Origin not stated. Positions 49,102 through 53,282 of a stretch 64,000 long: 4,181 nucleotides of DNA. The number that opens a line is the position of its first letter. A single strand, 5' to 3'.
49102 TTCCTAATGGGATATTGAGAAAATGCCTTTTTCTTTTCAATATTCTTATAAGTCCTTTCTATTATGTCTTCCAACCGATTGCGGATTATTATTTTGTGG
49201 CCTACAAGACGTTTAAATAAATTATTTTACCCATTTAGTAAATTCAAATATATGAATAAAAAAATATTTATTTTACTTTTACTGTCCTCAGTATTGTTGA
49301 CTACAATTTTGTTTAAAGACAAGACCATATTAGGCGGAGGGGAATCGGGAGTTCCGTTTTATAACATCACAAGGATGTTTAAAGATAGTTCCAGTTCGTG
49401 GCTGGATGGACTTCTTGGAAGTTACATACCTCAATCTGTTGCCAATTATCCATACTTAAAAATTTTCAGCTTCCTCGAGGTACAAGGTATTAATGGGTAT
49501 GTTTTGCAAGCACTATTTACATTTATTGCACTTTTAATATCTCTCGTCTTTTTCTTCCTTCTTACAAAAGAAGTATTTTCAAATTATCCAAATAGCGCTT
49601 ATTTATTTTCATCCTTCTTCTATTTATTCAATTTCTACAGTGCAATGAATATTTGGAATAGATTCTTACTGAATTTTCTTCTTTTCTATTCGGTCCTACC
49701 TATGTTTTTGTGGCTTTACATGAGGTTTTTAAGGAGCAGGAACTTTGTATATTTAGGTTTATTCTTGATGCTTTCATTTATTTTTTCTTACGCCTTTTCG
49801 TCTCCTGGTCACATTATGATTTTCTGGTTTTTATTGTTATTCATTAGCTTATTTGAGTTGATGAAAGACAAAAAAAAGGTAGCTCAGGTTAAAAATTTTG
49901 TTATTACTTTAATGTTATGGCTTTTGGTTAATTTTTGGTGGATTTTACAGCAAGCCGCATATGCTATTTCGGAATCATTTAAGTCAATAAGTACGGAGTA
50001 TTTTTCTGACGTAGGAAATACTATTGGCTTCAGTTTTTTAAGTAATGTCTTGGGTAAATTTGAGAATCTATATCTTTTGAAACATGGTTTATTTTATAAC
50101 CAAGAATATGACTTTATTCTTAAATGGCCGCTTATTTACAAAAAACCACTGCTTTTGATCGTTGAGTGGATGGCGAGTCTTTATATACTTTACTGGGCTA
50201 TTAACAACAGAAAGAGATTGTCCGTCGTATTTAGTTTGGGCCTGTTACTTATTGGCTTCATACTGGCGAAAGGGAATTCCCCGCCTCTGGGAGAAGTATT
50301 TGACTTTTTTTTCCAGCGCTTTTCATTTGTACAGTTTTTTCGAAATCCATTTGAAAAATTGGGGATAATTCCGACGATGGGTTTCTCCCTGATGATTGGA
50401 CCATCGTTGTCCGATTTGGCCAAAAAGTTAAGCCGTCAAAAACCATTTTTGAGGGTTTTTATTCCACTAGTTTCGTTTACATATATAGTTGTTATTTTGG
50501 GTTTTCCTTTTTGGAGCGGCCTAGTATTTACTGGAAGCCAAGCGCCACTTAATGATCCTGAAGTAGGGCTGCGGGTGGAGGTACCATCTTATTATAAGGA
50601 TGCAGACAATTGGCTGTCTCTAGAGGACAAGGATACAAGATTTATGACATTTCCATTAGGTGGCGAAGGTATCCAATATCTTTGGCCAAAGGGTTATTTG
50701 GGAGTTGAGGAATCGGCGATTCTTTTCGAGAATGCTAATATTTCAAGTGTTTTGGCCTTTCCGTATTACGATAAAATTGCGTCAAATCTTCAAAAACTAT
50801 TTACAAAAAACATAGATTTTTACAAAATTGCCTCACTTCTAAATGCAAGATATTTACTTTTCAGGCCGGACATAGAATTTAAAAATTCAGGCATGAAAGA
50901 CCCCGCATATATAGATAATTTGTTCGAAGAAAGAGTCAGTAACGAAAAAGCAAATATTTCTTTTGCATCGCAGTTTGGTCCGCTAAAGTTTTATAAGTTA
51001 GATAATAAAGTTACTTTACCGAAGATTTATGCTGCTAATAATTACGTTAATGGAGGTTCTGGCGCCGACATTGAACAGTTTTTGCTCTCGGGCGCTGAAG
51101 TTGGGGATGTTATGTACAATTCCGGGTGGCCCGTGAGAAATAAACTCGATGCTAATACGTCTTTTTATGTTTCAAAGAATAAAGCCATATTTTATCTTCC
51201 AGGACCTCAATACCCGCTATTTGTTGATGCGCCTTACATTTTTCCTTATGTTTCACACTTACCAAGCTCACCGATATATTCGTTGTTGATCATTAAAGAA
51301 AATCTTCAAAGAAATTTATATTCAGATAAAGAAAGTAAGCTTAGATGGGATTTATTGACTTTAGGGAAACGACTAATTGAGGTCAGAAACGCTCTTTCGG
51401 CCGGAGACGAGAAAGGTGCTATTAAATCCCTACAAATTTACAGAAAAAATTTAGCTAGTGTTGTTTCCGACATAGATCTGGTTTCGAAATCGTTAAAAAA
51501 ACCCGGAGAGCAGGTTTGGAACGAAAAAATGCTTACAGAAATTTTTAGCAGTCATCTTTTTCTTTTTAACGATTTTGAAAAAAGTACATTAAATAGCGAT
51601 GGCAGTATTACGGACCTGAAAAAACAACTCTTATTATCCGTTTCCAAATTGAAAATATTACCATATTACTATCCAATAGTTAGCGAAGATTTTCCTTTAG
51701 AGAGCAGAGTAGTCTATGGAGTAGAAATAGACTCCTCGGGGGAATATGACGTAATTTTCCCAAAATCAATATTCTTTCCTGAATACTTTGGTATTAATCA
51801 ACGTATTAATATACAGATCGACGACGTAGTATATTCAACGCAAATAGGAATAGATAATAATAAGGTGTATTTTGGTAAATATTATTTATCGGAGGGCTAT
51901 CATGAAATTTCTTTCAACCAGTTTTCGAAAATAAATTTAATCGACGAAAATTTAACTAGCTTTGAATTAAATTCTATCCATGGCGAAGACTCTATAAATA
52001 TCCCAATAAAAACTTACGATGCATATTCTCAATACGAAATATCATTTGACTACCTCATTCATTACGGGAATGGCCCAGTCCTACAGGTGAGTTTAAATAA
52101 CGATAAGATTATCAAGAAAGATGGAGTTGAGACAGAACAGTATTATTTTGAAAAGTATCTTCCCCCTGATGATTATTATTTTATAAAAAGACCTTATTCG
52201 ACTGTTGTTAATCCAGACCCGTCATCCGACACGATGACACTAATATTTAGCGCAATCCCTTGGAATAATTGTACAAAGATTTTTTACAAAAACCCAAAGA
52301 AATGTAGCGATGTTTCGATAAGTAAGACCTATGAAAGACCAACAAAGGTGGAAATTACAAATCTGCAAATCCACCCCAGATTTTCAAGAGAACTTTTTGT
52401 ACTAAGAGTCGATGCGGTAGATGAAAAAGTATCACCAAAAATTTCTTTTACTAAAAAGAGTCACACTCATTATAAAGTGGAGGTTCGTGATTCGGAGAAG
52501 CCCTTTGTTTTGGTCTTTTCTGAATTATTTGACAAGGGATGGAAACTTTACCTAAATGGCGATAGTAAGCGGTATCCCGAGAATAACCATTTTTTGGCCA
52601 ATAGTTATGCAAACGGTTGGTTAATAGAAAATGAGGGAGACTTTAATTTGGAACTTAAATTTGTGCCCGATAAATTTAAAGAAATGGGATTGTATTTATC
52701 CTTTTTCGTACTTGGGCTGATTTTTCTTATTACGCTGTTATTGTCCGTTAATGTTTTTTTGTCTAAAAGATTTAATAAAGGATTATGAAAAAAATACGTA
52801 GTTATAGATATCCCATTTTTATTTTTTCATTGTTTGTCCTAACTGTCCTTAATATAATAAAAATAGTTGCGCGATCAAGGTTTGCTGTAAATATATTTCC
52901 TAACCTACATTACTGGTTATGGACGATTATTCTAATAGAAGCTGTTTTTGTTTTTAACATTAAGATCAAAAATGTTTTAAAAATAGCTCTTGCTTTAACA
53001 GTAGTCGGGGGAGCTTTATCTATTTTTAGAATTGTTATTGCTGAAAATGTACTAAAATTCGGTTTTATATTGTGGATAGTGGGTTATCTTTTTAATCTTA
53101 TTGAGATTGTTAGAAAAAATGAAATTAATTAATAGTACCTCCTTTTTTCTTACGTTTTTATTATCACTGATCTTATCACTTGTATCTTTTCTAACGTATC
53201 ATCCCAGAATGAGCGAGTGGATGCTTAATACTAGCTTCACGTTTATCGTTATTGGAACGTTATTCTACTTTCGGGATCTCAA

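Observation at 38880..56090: Three giant paralogous polytopic membrane proteins (723, ~1180, 934 aa) sharing short signature motifs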

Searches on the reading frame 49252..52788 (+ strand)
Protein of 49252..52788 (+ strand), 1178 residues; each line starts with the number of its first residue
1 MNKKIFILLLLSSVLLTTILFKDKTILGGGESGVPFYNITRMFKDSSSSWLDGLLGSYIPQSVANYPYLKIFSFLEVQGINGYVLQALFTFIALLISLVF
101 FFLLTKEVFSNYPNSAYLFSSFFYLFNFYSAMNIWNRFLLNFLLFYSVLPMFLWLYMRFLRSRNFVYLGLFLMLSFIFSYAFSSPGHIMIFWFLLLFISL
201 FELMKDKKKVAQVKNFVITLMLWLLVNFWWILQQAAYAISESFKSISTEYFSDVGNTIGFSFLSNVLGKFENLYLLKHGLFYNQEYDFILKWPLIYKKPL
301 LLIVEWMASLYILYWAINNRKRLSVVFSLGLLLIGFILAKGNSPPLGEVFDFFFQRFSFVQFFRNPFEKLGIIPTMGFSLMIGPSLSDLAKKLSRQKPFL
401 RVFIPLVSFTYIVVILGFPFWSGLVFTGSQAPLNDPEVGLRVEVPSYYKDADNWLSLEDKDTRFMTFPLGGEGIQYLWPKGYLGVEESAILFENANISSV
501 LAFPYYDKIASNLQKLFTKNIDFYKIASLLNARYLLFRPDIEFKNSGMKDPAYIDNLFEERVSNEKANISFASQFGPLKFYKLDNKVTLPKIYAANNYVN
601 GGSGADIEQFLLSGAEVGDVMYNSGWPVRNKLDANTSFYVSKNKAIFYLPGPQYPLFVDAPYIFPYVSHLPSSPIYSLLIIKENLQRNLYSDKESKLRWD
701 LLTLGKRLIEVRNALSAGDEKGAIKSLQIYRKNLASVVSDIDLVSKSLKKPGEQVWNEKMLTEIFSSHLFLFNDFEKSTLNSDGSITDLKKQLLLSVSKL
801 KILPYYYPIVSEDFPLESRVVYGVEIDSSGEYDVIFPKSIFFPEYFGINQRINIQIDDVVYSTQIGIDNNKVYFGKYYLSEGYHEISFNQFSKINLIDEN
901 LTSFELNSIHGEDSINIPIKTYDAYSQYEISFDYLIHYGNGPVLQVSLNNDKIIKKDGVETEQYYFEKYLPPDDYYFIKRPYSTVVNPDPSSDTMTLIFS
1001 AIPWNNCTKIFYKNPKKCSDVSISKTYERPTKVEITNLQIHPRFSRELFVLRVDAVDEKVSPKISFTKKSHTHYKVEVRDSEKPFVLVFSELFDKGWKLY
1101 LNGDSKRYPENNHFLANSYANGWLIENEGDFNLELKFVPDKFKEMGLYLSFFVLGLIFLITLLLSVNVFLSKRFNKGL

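Call 4: search_protein_families(library=pfam, proteins=[window:49252-52788:+], max_evalue=1)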
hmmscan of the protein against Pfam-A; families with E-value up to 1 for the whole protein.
window:49252-52788:+ (1178 aa): 2 families
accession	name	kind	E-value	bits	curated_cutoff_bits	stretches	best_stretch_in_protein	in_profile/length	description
PF18915.5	DUF5667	-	0.0075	17.1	27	1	670-741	3-74/99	Domain of unknown function (DUF5667)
PF11847.13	GT-C_AftD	-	0.21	9.9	26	1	319-478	293-443/661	Alpha-(1->3)-arabinofuranosyltransferase, N-terminal GT-C domain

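Call 5: search_protein_families(library=ncbifam, proteins=[window:49252-52788:+], max_evalue=1)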
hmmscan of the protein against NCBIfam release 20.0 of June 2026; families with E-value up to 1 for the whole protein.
window:49252-52788:+ (1178 aa): 0 families

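Call 15: search_solved_structures(query=window:49252-52788:+, max_evalue=10, show_alignments=1)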
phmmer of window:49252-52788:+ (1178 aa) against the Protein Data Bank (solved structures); distinct sequences matched with E-value up to 10: 1.
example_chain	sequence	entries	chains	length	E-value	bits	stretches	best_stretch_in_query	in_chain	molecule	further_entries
7jil_U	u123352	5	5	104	1.7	9.8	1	716-753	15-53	50S ribosomal protein L24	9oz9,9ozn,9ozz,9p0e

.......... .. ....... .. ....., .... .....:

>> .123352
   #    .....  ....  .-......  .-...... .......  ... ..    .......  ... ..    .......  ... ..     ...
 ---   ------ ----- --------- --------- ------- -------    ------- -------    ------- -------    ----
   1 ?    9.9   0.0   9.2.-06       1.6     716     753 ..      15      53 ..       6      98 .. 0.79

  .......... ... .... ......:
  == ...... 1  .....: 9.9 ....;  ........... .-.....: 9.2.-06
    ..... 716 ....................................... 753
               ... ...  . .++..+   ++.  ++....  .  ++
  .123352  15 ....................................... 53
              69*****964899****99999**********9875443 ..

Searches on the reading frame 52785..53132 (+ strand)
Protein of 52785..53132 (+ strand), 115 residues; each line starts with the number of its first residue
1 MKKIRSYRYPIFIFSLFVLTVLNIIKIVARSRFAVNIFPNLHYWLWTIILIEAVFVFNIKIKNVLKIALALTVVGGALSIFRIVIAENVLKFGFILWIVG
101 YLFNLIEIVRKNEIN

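Call 12: search_protein_families(library=pfam, proteins=[window:52785-53132:+], max_evalue=0.001)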
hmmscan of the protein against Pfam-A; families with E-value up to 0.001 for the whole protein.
window:52785-53132:+ (115 aa): 0 families

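Call 49: search_protein_families(library=pfam, proteins=[window:52785-53132:+], max_evalue=5)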
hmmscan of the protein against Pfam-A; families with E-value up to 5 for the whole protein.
window:52785-53132:+ (115 aa): 0 families

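Call 52: search_protein_families(library=ncbifam, proteins=[window:52785-53132:+], max_evalue=0.001)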
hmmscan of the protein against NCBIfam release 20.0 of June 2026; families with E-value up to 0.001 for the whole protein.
window:52785-53132:+ (115 aa): 0 families
